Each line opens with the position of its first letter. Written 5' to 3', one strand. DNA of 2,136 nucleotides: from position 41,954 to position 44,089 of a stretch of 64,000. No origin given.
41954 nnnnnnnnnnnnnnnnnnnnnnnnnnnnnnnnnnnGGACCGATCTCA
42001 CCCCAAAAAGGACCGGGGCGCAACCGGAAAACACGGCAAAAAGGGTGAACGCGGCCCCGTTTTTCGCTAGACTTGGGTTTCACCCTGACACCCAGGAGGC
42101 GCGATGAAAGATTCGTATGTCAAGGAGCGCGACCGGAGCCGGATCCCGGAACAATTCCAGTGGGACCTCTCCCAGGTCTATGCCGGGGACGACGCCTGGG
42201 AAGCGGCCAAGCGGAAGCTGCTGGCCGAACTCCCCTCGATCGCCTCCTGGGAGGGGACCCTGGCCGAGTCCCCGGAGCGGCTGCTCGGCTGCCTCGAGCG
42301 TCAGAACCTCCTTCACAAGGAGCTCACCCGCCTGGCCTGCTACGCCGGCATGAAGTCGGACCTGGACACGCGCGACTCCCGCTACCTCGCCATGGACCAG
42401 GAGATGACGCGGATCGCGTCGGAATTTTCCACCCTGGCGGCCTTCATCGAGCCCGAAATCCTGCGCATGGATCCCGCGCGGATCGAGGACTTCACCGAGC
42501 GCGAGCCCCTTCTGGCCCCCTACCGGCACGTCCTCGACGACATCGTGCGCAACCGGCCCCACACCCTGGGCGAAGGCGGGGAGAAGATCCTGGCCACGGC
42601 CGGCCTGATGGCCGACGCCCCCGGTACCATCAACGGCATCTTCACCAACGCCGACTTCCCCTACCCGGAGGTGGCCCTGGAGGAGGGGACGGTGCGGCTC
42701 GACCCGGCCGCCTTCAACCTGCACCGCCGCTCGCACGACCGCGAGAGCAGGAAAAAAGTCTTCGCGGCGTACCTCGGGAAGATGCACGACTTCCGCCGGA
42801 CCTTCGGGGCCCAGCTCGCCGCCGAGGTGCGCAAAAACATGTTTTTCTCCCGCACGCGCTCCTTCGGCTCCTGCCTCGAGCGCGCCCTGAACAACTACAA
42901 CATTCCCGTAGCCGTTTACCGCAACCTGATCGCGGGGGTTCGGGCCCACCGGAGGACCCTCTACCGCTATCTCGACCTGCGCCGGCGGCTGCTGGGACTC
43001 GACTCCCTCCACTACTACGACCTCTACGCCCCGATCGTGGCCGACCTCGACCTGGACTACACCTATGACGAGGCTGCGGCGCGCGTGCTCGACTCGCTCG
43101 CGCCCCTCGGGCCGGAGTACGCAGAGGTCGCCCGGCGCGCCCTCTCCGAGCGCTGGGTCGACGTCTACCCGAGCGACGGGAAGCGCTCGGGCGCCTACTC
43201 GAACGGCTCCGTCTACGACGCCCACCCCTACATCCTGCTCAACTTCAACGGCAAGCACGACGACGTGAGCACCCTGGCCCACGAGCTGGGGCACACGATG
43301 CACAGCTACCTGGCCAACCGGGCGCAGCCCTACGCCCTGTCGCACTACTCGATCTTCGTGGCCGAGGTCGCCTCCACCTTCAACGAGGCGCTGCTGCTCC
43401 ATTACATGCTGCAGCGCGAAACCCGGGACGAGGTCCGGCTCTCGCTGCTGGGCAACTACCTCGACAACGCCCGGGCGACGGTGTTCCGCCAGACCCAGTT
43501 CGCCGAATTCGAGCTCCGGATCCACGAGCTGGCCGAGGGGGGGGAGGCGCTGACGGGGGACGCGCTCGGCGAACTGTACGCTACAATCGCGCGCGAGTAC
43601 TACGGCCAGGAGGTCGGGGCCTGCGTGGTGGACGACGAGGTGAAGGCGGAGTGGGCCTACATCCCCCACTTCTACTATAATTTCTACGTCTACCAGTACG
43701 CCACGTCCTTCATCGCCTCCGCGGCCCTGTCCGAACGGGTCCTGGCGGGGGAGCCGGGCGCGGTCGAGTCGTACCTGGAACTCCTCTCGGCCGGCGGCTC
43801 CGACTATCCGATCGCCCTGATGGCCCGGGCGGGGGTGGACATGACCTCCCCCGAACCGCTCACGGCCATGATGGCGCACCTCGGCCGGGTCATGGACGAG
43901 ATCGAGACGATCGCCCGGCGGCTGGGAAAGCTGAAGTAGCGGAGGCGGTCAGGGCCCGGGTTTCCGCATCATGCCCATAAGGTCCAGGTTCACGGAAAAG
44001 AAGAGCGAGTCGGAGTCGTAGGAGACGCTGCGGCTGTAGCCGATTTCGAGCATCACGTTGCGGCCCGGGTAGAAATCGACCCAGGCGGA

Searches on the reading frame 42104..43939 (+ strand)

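Call 3: search_protein_families(library=pfam, proteins=[window:42104-43939:+], max_evalue=0.01)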
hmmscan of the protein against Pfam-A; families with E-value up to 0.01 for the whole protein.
window:42104-43939:+ (611 aa): 2 families
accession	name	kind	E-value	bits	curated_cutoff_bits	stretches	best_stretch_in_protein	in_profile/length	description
PF01432.26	Peptidase_M3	-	5.9e-72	243.9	27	1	208-590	3-455/457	Peptidase family M3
PF08439.15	Peptidase_M3_N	-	5.5e-17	62.2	25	1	118-185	1-68/70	Oligopeptidase F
